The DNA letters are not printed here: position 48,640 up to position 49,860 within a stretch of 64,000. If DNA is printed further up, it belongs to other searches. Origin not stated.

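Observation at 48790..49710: Class II Fic (AMPylator-type) gene translationally coupled to the cas4-cas1-cas2 adaptation module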

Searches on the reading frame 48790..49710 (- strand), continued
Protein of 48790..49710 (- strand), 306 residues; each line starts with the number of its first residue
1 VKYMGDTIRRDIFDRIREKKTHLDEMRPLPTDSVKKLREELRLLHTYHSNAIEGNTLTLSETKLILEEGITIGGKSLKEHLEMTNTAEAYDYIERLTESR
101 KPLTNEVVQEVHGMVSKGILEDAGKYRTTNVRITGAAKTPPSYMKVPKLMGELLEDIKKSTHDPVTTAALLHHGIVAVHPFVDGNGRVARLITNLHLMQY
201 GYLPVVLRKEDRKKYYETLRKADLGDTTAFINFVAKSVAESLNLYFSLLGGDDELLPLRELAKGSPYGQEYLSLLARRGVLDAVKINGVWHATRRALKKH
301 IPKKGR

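Call 22: find_related_loci(query=window:48790-49701:-, collection=metagenome_contigs, flank=10000)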
Query window:48790-49701:- (303 aa) in metagenome_contigs; peptide patterns used: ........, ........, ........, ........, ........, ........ (x = any residue, [..] = any of these).
191 stretches matched a pattern; 41 encode a relative of the query (tblastn E <= 1e-3); 41 distinct loci.
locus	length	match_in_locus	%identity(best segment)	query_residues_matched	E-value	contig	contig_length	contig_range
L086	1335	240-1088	61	10-297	7e-127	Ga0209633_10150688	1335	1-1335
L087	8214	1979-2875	56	5-303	7e-113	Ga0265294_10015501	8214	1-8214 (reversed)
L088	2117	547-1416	57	9-298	7e-118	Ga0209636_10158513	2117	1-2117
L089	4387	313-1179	55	9-297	8e-110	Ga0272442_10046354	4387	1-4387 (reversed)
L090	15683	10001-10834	56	21-298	1e-108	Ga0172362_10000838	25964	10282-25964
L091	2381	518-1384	55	9-297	1e-112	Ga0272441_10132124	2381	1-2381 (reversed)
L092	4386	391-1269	53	5-297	1e-108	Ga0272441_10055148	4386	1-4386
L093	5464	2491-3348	55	12-297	8e-108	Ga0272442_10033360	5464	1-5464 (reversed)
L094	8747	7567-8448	54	4-297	3e-107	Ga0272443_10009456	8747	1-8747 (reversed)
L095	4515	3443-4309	54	9-297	4e-108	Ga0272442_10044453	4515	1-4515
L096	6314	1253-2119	55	9-297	1e-106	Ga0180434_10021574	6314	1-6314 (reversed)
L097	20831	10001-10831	55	21-297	6e-106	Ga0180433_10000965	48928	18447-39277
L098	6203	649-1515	55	9-297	8e-106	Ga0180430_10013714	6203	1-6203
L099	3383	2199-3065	55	9-297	1e-107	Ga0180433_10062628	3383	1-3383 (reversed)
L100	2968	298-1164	55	9-297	9e-108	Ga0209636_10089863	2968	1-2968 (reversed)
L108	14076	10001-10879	53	5-297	1e-97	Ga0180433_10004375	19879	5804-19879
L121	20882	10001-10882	53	4-297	4e-107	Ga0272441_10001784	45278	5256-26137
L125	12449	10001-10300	53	204-303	7e-31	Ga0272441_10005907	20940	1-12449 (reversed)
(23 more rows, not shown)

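Call 26: search_solved_structures(query=A1, max_evalue=0.001, show_alignments=2)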
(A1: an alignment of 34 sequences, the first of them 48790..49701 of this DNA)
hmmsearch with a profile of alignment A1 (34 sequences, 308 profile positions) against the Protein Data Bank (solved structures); distinct sequences matched with E-value up to 0.001: 41.
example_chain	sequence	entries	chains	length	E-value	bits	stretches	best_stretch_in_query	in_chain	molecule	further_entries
6i7g_A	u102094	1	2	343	1.2e-54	188.7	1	9-248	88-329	Adenosine monophosphate-protein transferase FICD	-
4u04_A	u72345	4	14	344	1.2e-54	188.7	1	9-248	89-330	Adenosine monophosphate-protein transferase FICD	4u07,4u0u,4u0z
6i7h_A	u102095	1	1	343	1.1e-53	185.4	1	9-248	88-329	Adenosine monophosphate-protein transferase FICD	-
6i7i_A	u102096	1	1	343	1.3e-53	185.3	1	9-248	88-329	Adenosine monophosphate-protein transferase FICD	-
4u0s_A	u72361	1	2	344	1.3e-53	185.2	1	9-248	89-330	Adenosine monophosphate-protein transferase FICD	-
9yz5_A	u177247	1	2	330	2.2e-53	184.5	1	9-247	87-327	Protein adenylyltransferase FICD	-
6i7j_A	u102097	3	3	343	2.3e-53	184.4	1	9-248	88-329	Adenosine monophosphate-protein transferase FICD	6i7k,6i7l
6zmd_B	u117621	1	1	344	5.8e-52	179.8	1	9-248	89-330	Protein adenylyltransferase FICD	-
7b7z_A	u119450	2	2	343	6.4e-52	179.7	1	9-248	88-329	Protein adenylyltransferase FICD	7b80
5jj6_A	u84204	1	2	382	4.2e-47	163.9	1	7-252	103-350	Adenosine monophosphate-protein transferase FICD homolog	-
5jj7_A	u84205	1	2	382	4.9e-46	160.3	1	7-252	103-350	Adenosine monophosphate-protein transferase FICD homolog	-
3cuc_A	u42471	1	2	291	1.2e-33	119.7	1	15-226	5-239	Protein of unknown function with a Fic domain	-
4rgl_A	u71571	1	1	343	4.4e-28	101.4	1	35-247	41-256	Filamentation induced by cAMP protein Fic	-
7xux_A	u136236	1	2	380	3e-23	85.5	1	37-230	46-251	Fido domain-containing protein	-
4x2e_A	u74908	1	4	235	1.2e-22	83.6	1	38-236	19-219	Fic family protein putative filamentation induced by cAMP protein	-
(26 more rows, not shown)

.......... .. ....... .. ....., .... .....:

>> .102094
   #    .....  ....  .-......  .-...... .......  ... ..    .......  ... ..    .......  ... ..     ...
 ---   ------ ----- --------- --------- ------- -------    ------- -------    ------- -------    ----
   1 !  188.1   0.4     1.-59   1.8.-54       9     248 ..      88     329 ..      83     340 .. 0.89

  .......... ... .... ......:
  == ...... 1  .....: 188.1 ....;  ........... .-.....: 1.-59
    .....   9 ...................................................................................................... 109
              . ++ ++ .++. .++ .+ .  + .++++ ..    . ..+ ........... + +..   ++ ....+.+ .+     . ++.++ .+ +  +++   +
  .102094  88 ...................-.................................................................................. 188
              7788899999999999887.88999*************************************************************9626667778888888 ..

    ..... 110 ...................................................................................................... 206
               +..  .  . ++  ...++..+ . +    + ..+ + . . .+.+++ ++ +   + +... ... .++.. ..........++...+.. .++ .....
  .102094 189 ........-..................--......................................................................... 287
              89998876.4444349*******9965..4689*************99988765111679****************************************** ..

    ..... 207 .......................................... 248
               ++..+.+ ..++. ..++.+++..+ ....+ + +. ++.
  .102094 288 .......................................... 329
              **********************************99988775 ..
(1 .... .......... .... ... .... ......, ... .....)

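Call 37: predict_structure(alignment_id=A1)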
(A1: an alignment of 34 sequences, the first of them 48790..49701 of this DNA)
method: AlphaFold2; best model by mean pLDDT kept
length: 303 residues; sequences in the alignment: 34
mean_pLDDT: 77.2   pTM: 0.78
mean pLDDT of the five models: 77.2, 77.1, 76.4, 74.7, 69.9
residues with pLDDT >= 90: 66; 70-90: 157; 50-70: 45; < 50: 35
segments of 3 or more residues with pLDDT < 50: 1-5, 48-64, 66-71, 129-132, 301-303
pLDDT, mean of each block of 10 residues (from residue 1): 57 87 74 73 58 40 43 67 86 85 87 72 54 64 88 91 94 72 79 91 82 87 91 91 84 91 89 86 87 80 42
secondary structure, 60 per line:
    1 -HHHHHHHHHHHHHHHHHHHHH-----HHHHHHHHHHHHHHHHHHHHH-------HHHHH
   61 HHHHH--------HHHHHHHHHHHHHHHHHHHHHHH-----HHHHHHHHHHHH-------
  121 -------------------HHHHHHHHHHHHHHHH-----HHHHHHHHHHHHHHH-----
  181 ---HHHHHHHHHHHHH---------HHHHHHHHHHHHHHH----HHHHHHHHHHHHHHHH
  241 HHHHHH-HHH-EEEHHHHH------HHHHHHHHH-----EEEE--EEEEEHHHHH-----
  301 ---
elements in order: H2-22 H28-48 H56-65 H74-96 H102-113 H140-155 H161-175 H184-196 H206-220 H225-246 E252-254 H255-259 H266-274 E280-283 E286-290 H291-295

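Call 42: fold_search(model_id=the predicted structure, library=pdb)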
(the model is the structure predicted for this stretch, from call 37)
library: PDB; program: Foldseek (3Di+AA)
matches with E <= 10: 290; with E <= 0.001: 58
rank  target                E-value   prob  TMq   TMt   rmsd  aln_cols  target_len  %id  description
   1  4u07_A                7.0e-13  1.00  0.68  0.64   5.3       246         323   37  ATP bound to eukaryotic FIC domain containing protein (released 2014-12-10)
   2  4u0u_A                2.1e-12  1.00  0.68  0.62   5.3       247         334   38  Wild type eukaryotic fic domain containing protein with ADP (released 2014-12-10)
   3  4u0s_B                2.2e-12  1.00  0.66  0.62   5.3       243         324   37  Structure of Eukaryotic fic domain containing protein with ADP (released 2014-12-10)
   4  6i7l                  2.4e-12  1.00  0.67  0.61   5.6       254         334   36  Crystal structure of monomeric FICD mutant L258D complexed with MgAMP-PNP (released 2019-09-25)
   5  6i7g_B                2.4e-12  1.00  0.67  0.60   5.8       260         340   36  Crystal structure of dimeric wild type FICD complexed with ATP (released 2019-09-25)
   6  9yz5_A                3.4e-12  1.00  0.68  0.63   5.2       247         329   37  human FicD bound with farnesyl pyrophosphate (released 2026-02-25)
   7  4u0z_E                3.6e-12  1.00  0.67  0.63   5.3       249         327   37  Eukaryotic Fic Domain containing protein with bound APCPP (released 2014-12-10)
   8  4u0z_C                4.5e-12  1.00  0.67  0.62   5.4       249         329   37  Eukaryotic Fic Domain containing protein with bound APCPP (released 2014-12-10)
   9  4u04_B                4.8e-12  1.00  0.67  0.63   5.2       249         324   37  Structure of a eukaryotic fic domain containing protein (released 2014-12-10)
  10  6i7k                  4.8e-12  1.00  0.69  0.63   5.4       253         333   36  Crystal structure of monomeric FICD mutant L258D complexed with MgATP (released 2019-09-25)
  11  4u0z_B                4.8e-12  1.00  0.67  0.62   5.4       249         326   37  Eukaryotic Fic Domain containing protein with bound APCPP (released 2014-12-10)
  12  4u0z_G                5.3e-12  1.00  0.65  0.62   5.4       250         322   37  Eukaryotic Fic Domain containing protein with bound APCPP (released 2014-12-10)
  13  6i7h                  5.5e-12  1.00  0.68  0.62   5.3       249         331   37  Crystal structure of dimeric FICD mutant K256S (released 2019-09-25)
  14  4u0z_D                5.5e-12  1.00  0.66  0.62   5.5       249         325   37  Eukaryotic Fic Domain containing protein with bound APCPP (released 2014-12-10)
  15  4u0z_F                6.4e-12  1.00  0.66  0.62   5.4       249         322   37  Eukaryotic Fic Domain containing protein with bound APCPP (released 2014-12-10)
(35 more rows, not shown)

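Call 48: search_protein_families(library=pfam, proteins=[L006:5033-6463:-, L087:3816-4910:-, L090:12174-14078:+, L093:3513-4307:-, L097:12200-13087:-, L121:11625-12707:+, L125:10509-11843:-, L108:7590-8711:+, L125:7013-8077:-, L090:7184-8146:+], max_evalue=0.0001)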
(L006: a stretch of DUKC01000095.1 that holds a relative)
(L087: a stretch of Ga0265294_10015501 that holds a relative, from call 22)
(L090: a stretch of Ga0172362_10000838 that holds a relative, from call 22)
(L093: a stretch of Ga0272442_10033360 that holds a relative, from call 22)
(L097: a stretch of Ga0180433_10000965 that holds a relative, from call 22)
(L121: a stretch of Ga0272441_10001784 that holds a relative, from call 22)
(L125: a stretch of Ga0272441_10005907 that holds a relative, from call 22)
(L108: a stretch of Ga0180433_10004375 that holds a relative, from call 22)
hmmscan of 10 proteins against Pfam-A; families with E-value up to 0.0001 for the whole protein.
L006:5033-6463:- (476 aa): 2 families
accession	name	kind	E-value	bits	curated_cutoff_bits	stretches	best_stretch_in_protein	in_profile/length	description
PF05193.26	Peptidase_M16_C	-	6.3e-25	88.5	23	1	220-392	4-177/181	Peptidase M16 inactive domain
PF00675.25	Peptidase_M16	-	1e-09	38.9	22.3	1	57-186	3-123/149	Insulinase (Peptidase family M16)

L087:3816-4910:- (364 aa): 2 families
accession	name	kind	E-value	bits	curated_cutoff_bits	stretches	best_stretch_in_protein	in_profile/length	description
PF13784.11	Fic_N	-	2.3e-23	82.4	26.7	1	23-105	3-81/82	Fic/DOC family N-terminal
PF02661.23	Fic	-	1.5e-18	67.9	24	1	117-216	6-92/93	Fic/DOC family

L090:12174-14078:+ (634 aa): 2 families
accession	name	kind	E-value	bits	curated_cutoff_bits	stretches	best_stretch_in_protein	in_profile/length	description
PF04055.27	Radical_SAM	-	1.2e-14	55.3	29.5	1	270-429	1-164/166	Radical SAM superfamily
PF02310.24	B12-binding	-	7e-05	23.1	32.1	0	127-204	43-120/121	B12 binding domain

L093:3513-4307:- (264 aa): 2 families
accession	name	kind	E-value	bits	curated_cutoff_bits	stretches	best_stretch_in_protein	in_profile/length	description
PF01193.29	RNA_pol_L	-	3.4e-16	59.1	24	1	17-252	4-73/74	RNA polymerase Rpb3/Rpb11 dimerisation domain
PF01000.31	RNA_pol_A_bac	-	4.6e-16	59.5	33.9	1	54-151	5-102/119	RNA polymerase Rpb3/RpoA insert domain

L097:12200-13087:- (295 aa): 1 family
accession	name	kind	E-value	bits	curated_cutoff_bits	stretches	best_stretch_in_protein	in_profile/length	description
PF01479.30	S4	-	7.6e-14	51.6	22.8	1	109-154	1-46/48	S4 domain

L121:11625-12707:+ (360 aa): 1 family
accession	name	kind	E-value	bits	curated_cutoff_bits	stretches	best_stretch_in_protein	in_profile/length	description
PF01168.26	Ala_racemase_N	-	6.6e-12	46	24.1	1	9-228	4-217/220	Alanine racemase, N-terminal domain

L125:10509-11843:- (444 aa): 1 family
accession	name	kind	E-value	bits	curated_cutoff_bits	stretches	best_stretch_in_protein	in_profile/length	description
PF19935.4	DUF6398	-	1e-08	35.9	27.2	1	342-432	5-95/106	Domain of unknown function (DUF6398)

L108:7590-8711:+ (373 aa): 2 families
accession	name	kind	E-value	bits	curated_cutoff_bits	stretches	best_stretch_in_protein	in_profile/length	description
PF00682.25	HMGL-like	-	8.4e-75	251.9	29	1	2-259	2-260/260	HMGL-like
PF22617.1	HCS_D2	-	2.2e-17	63.7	27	1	273-347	1-76/82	Homocitrate synthase post-HMGL domain-like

L125:7013-8077:- (354 aa): 6 families
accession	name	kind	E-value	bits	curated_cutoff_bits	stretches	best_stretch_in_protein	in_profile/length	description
PF05496.18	RuvB_N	-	5.3e-75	250.9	27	1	34-192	1-159/159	Holliday junction DNA helicase RuvB P-loop domain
PF17864.7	AAA_lid_4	-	2.2e-32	111.1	27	1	195-268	1-74/74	RuvB AAA lid domain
PF05491.19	RuvB_C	-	1.8e-22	79.5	24.7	1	270-339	2-71/72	RuvB C-terminal winged helix domain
PF00004.35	AAA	-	3.7e-18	66.7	21.2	1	69-192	1-129/131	ATPase family associated with various cellular activities (AAA)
PF07728.20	AAA_5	-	1.5e-08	35.2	22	0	113-186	62-139/139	AAA domain (dynein-related subfamily)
PF01078.27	Mg_chelatase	-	8.8e-06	25.7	20.3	0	39-86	2-42/207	Magnesium chelatase, subunit ChlI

L090:7184-8146:+ (320 aa): 0 families

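Call 49: search_protein_families(library=padloc, proteins=[window:48790-49701:-], max_evalue=0.001)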
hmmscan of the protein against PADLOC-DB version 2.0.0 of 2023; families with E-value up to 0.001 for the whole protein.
window:48790-49701:- (303 aa): 9 families
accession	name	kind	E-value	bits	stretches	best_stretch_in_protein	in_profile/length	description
PDLC04840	PDC-S04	-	6.3e-36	122.2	1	40-223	13-203/227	-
PDLC03963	SoFic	-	6.7e-34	115.8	1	34-241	52-266/361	-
PDLC04836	PDC-S04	-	2.7e-32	109.9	1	39-223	26-216/244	-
PDLC04837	PDC-S04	-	9.2e-27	91.8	1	34-233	21-222/234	-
PDLC04839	PDC-S04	-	1.8e-19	68.2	1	44-235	4-202/205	-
PDLC04966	PDC-S24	-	4.5e-13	46.9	1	97-201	229-343/497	-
PDLC04838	PDC-S04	-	5.3e-10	37.4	1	83-236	47-203/209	-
PDLC04841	PDC-S04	-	1.7e-08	32.5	1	84-238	123-271/292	-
PDLC04842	PDC-S04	-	3.9e-07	28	1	93-224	35-160/202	-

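Call 56: find_encoding_contigs(protein=P0003, flank=5000, max_places=4)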
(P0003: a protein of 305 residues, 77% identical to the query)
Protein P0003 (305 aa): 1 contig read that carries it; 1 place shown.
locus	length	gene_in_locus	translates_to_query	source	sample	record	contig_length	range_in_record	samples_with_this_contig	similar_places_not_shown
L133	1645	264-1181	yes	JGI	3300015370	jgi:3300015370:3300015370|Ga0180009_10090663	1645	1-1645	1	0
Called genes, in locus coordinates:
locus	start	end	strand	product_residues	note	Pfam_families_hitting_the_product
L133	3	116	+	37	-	?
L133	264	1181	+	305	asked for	PF02661:Fic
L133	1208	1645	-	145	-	?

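Call 57: find_encoding_contigs(protein=P0001, flank=5000, max_places=3)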
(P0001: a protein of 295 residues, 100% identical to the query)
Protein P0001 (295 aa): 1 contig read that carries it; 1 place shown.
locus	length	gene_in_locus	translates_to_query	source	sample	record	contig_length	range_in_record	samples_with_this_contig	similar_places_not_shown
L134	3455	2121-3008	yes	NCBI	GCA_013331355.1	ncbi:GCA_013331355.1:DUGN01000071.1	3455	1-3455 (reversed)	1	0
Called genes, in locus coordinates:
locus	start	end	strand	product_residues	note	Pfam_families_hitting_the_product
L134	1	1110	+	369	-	PF00271:Helicase_C (weak), PF22590:Cas3-like_C_2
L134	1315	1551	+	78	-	PF04014:MazE_antitoxin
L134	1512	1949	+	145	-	PF01850:PIN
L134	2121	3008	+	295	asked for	PF02661:Fic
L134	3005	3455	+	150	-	PF01930:Cas_Cas4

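Call 61: find_related_loci(query=A1, collection=viral_contigs, flank=6000)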
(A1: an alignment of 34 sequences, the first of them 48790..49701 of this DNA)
Query A1 (303 aa) in viral_contigs; peptide patterns used: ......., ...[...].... (x = any residue, [..] = any of these).
546 stretches matched a pattern; 384 encode a relative of the query (tblastn E <= 1e-3); the best 80 are kept; 80 distinct loci.
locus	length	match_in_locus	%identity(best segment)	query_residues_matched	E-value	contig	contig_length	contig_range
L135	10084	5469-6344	39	8-285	1e-57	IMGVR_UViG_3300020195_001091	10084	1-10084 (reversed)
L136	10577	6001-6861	42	10-283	7e-56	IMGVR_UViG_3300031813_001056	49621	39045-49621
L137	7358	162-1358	41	17-250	2e-55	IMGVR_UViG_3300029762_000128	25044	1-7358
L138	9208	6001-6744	44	1-246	2e-55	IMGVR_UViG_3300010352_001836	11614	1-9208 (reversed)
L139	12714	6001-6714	43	17-247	2e-55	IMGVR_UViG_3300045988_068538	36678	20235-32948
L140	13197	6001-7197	41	17-250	2e-55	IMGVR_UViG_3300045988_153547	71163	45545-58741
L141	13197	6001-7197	41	17-250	2e-55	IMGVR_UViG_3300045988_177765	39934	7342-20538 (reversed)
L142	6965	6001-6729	42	11-248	4e-55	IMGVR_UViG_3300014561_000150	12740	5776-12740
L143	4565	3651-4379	42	11-248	3e-55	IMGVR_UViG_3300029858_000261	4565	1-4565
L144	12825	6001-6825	41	20-283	9e-55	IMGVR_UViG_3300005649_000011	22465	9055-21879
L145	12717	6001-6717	44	17-248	9e-55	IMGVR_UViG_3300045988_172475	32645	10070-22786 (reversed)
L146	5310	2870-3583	43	9-246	2e-54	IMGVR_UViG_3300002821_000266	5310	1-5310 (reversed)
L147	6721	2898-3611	43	9-246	3e-54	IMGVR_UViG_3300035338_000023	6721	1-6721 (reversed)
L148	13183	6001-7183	42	17-247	1e-53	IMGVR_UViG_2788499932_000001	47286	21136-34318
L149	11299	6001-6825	41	20-283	1e-53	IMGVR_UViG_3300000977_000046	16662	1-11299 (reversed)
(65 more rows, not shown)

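Call 73: find_encoding_contigs(protein=P0005, flank=5000, max_places=3)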
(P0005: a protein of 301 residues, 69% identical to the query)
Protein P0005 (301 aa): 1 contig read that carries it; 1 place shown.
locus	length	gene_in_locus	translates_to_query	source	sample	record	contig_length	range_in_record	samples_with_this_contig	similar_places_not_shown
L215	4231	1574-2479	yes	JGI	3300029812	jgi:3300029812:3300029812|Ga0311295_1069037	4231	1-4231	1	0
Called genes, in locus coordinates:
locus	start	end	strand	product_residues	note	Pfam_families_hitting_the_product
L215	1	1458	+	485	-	?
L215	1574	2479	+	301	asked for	PF02661:Fic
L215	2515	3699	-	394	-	PF04055:Radical_SAM, PF13353:Fer4_12 (weak), PF13186:SPASM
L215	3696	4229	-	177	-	PF02602:HEM4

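Call 74: find_encoding_contigs(protein=P0007, flank=5000, max_places=3)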
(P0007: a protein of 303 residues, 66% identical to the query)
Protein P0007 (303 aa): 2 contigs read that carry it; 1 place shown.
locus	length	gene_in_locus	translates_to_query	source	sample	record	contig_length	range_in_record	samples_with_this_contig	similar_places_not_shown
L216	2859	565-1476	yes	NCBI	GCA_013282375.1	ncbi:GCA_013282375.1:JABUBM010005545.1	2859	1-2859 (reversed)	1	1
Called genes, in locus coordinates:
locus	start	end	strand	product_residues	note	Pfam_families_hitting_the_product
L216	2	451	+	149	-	PF00118:Cpn60_TCP1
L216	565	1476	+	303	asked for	PF02661:Fic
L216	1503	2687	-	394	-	PF04055:Radical_SAM, PF13353:Fer4_12 (weak), PF13186:SPASM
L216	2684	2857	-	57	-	?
